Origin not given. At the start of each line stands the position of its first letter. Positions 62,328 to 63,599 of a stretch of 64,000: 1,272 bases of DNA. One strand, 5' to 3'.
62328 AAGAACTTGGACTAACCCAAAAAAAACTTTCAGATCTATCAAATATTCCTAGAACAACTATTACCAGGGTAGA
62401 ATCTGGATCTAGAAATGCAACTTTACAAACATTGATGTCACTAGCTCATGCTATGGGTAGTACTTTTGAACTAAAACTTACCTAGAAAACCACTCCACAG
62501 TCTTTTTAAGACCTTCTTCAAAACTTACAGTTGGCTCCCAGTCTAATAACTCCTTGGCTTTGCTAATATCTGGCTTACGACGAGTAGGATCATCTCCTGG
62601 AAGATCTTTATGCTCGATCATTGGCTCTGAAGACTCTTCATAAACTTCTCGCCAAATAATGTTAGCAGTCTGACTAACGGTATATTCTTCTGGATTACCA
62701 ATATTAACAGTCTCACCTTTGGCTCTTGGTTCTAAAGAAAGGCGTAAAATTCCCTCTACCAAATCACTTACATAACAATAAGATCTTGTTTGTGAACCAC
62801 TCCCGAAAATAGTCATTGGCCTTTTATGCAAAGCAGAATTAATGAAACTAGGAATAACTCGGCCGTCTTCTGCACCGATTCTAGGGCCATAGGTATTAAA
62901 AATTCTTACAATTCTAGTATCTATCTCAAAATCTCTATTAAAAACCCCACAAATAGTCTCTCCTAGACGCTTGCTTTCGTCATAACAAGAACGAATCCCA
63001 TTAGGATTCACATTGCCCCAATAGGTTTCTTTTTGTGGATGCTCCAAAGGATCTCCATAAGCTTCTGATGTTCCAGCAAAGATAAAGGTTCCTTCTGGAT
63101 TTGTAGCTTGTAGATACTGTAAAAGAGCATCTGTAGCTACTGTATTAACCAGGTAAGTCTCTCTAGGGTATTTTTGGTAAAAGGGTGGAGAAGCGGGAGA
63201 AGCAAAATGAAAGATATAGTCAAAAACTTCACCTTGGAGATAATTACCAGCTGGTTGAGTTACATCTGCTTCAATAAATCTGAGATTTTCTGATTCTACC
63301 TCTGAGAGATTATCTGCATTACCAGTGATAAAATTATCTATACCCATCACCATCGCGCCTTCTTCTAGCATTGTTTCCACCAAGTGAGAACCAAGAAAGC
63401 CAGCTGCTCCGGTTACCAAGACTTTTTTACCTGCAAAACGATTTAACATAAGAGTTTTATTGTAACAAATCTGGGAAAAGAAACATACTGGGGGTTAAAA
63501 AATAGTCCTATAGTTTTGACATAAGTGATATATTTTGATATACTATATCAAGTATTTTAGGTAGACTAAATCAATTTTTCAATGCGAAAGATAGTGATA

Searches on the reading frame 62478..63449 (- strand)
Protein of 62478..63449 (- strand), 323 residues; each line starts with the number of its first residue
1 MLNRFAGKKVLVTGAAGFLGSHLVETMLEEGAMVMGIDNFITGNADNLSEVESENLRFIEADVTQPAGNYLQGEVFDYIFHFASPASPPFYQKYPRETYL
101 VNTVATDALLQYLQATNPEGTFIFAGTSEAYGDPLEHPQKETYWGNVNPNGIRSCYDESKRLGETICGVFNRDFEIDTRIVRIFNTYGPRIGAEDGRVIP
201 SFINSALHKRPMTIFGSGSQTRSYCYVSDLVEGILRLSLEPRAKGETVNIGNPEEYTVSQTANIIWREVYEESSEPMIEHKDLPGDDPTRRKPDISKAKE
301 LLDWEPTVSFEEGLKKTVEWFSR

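Call 8: search_protein_families(library=pfam, max_evalue=0.001, proteins=[window:62478-63449:-])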
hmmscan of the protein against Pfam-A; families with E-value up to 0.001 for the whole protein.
window:62478-63449:- (323 aa): 6 families
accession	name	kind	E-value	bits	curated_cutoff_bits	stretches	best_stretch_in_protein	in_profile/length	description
PF01370.27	Epimerase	-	4.6e-52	177.3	20.9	1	10-251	1-240/240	NAD dependent epimerase/dehydratase family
PF16363.11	GDP_Man_Dehyd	-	1e-49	170.3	27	1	11-317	1-332/332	GDP-mannose 4,6 dehydratase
PF01073.25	3Beta_HSD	-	3.6e-08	33.2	22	1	11-231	1-222/280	3-beta hydroxysteroid dehydrogenase/isomerase family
PF07993.18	NAD_binding_4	-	7.7e-08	32.2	20.1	1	12-190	1-212/258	Male sterility protein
PF02719.21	Polysacc_synt_2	-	0.00015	21.5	20.2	0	10-115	1-117/293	Polysaccharide biosynthesis protein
PF00106.31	adh_short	-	0.00063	19.7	26.6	1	8-67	1-62/195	short chain dehydrogenase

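Call 48: find_encoding_contigs(protein=window:62478-63449:-, flank=10000, max_places=2)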
Protein window:62478-63449:- (323 aa): 22 contigs read that carry it; 2 places shown.
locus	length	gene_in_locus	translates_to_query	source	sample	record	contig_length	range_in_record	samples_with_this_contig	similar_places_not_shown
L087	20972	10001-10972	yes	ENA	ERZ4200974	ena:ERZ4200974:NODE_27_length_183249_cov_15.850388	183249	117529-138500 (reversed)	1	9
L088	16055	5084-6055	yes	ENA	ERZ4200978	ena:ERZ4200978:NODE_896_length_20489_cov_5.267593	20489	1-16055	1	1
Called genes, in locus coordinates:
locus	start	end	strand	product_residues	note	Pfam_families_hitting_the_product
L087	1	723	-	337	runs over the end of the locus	PF13641:Glyco_tranf_2_3, PF00535:Glycos_transf_2, PF13712:Glyco_tranf_2_5 (faint)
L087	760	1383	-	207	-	PF25084:LbH_EIF2B (faint), PF00132:Hexapep, PF14602:Hexapep_2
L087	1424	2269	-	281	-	-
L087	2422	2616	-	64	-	-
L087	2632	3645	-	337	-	PF05496:RuvB_N, PF00004:AAA, PF07728:AAA_5, PF17864:AAA_lid_4, PF05491:WHD_RuvB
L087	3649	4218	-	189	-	PF01330:RuvA_N, PF14520:HHH_5, PF07499:RuvA_C (weak)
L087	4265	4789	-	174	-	PF02075:RuvC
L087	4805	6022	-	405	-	PF13439:Glyco_transf_4 (faint), PF00534:Glycos_transf_1, PF13692:Glyco_trans_1_4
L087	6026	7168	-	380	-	PF13439:Glyco_transf_4, PF00534:Glycos_transf_1, PF13692:Glyco_trans_1_4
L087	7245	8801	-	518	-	-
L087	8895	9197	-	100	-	-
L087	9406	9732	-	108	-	-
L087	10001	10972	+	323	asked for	PF01073:3Beta_HSD, PF01370:Epimerase, PF16363:GDP_Man_Dehyd, PF07993:NAD_binding_4 (faint)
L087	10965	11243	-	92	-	PF13560:HTH_31 (weak), PF01381:HTH_3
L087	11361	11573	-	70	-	PF05973:Gp49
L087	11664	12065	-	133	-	-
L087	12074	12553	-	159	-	-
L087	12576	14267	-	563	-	PF09594:GT87 (weak)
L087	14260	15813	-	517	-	-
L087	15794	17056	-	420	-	PF01943:Polysacc_synt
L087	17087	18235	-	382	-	PF13439:Glyco_transf_4, PF00534:Glycos_transf_1, PF13692:Glyco_trans_1_4, PF13524:Glyco_trans_1_2 (weak)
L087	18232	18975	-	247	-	PF13489:Methyltransf_23, PF08241:Methyltransf_11 (weak), PF08242:Methyltransf_12 (weak)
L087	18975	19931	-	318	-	-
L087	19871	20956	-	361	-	PF13439:Glyco_transf_4, PF00534:Glycos_transf_1, PF13692:Glyco_trans_1_4, PF13524:Glyco_trans_1_2 (weak)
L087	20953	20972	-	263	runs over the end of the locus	PF13489:Methyltransf_23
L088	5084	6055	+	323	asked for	PF01073:3Beta_HSD, PF01370:Epimerase, PF16363:GDP_Man_Dehyd, PF07993:NAD_binding_4 (faint)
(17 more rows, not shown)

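Call 58: search_protein_families(library=pfam, max_evalue=0.01, proteins=[L087:7245-8801:-, L087:1424-2269:-])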
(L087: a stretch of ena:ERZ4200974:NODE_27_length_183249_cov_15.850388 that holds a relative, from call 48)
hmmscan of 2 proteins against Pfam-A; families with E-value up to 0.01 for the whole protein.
L087:7245-8801:- (518 aa): 1 family
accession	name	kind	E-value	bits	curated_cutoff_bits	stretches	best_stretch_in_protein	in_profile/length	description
PF13231.12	PMT_2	-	0.00022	21.9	26.1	1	63-210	2-158/160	Dolichyl-phosphate-mannose-protein mannosyltransferase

L087:1424-2269:- (281 aa): 0 families
